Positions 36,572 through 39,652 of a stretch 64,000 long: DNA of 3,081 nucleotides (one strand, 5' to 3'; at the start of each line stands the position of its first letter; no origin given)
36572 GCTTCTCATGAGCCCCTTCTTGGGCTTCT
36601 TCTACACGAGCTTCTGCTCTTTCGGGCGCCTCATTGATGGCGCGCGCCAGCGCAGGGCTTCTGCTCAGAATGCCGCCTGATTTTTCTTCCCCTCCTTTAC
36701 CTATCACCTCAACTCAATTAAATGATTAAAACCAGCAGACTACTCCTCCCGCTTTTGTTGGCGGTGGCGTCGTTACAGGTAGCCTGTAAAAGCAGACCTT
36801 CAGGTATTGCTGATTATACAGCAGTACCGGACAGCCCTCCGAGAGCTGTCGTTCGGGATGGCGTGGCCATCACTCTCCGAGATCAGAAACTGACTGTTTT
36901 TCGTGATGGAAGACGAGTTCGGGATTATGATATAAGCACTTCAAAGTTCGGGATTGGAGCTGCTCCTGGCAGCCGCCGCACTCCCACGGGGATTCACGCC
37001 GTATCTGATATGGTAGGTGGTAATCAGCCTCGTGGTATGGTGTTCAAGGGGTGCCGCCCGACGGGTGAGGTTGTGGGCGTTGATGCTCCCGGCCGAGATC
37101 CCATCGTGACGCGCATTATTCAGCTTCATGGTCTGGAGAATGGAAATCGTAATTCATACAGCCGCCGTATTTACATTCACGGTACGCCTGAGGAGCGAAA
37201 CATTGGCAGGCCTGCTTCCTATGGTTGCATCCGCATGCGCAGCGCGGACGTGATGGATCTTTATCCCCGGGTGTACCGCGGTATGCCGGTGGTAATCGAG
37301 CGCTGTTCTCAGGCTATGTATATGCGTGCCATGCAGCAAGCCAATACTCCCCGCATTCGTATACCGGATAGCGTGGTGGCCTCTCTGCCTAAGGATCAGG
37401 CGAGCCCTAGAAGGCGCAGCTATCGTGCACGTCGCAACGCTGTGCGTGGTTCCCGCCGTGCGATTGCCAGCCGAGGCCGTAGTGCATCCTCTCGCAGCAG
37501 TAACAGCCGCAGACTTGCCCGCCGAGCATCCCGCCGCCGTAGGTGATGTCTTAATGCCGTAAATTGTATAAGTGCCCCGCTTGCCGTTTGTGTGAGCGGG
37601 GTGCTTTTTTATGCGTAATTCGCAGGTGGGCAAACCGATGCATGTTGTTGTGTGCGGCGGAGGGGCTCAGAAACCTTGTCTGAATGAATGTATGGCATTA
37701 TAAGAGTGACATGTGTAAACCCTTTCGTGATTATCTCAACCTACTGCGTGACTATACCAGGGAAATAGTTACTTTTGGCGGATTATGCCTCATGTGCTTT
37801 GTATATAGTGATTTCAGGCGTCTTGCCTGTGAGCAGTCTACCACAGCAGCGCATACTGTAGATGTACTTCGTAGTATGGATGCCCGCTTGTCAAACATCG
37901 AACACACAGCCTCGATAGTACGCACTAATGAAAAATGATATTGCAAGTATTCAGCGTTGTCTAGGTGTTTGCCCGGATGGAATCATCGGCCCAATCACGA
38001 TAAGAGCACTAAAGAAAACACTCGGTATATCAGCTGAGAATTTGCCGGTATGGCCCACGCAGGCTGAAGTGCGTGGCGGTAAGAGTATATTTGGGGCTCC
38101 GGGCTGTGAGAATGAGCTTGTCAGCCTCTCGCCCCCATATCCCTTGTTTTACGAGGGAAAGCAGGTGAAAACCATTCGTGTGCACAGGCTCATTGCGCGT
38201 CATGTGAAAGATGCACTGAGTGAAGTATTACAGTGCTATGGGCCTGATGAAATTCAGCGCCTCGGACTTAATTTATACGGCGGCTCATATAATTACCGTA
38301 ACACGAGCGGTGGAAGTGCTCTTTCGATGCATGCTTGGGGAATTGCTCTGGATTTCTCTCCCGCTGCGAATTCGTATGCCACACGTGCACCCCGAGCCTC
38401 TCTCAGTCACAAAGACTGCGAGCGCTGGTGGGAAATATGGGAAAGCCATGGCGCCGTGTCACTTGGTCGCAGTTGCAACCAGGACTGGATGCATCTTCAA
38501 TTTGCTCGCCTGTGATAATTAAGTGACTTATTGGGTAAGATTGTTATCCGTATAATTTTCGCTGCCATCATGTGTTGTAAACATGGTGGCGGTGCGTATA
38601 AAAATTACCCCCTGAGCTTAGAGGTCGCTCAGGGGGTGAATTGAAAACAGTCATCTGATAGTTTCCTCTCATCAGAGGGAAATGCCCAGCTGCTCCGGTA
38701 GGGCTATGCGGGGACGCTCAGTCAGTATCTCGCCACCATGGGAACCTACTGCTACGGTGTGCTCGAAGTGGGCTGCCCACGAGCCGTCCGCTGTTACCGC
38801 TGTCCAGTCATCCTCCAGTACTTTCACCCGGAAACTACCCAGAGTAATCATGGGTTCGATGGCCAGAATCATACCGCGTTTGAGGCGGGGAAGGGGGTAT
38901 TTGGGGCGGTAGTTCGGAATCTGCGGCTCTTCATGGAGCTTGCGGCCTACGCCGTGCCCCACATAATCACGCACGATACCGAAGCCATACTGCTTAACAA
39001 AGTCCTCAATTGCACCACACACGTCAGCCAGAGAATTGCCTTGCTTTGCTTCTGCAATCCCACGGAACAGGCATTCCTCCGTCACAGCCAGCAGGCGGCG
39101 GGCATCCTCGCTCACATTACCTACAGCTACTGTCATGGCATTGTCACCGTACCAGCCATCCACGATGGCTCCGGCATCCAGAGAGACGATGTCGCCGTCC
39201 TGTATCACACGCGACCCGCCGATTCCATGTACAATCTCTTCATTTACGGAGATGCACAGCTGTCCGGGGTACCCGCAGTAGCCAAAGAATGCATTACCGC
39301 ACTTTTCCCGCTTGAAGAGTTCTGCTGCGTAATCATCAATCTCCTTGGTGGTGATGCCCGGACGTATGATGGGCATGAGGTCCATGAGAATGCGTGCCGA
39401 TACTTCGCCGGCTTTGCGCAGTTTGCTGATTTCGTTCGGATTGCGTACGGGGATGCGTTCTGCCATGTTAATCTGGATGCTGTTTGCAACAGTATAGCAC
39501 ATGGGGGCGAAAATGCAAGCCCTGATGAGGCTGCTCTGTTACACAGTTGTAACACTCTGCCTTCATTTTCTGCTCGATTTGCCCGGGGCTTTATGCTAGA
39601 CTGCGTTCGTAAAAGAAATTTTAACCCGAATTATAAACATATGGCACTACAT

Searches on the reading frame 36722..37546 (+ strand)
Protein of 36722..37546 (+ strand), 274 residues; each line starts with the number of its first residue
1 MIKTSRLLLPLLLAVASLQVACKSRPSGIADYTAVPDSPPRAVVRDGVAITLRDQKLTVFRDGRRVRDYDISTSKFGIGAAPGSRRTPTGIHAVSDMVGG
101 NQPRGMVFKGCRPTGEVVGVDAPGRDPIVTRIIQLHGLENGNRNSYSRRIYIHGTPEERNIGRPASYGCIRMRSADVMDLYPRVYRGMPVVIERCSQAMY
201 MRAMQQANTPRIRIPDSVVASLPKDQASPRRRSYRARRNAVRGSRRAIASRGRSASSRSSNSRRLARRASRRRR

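Call 50: search_protein_families(library=pfam, proteins=[window:36722-37546:+], max_evalue=0.001)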
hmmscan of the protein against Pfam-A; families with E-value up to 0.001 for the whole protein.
window:36722-37546:+ (274 aa): 1 family
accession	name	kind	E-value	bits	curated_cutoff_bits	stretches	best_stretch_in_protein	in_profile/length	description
PF03734.19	YkuD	-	1.8e-19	71.2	23.4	1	48-192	4-146/146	L,D-transpeptidase catalytic domain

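Call 51: search_protein_families(library=padloc, proteins=[window:36722-37546:+], max_evalue=0.00001)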
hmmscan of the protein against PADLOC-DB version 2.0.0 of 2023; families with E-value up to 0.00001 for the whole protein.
window:36722-37546:+ (274 aa): 0 families

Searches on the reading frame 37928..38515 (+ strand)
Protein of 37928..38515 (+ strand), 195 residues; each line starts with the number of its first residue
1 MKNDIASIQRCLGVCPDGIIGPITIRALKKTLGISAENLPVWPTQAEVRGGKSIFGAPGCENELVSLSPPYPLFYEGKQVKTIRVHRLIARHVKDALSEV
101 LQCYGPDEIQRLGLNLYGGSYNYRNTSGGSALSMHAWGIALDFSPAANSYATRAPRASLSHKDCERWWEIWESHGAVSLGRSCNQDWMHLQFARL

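Call 50: search_protein_families(library=pfam, proteins=[window:37928-38515:+], max_evalue=0.001)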
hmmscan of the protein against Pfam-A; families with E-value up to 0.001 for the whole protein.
window:37928-38515:+ (195 aa): 1 family
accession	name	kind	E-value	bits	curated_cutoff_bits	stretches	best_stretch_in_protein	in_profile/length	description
PF13539.11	Peptidase_M15_4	-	3.6e-06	27.9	25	1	128-191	2-69/70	D-alanyl-D-alanine carboxypeptidase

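Call 51: search_protein_families(library=padloc, proteins=[window:37928-38515:+], max_evalue=0.00001)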
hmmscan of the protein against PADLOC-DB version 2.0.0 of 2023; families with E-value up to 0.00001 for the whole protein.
window:37928-38515:+ (195 aa): 0 families

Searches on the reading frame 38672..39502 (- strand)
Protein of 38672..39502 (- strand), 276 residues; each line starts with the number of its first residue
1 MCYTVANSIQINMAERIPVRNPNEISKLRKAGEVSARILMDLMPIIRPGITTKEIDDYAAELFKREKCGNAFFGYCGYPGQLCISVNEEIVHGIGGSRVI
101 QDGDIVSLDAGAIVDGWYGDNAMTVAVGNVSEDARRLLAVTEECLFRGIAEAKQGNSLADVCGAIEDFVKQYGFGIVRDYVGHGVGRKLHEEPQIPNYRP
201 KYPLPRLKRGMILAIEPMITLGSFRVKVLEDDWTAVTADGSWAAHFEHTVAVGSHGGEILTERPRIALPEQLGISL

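Call 50: search_protein_families(library=pfam, proteins=[window:38672-39502:-], max_evalue=0.001)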
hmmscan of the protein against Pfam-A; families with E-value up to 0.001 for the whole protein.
window:38672-39502:- (276 aa): 1 family
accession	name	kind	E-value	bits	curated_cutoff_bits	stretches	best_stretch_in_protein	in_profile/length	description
PF00557.29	Peptidase_M24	-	4.4e-48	164.3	23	1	27-252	2-206/208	Metallopeptidase family M24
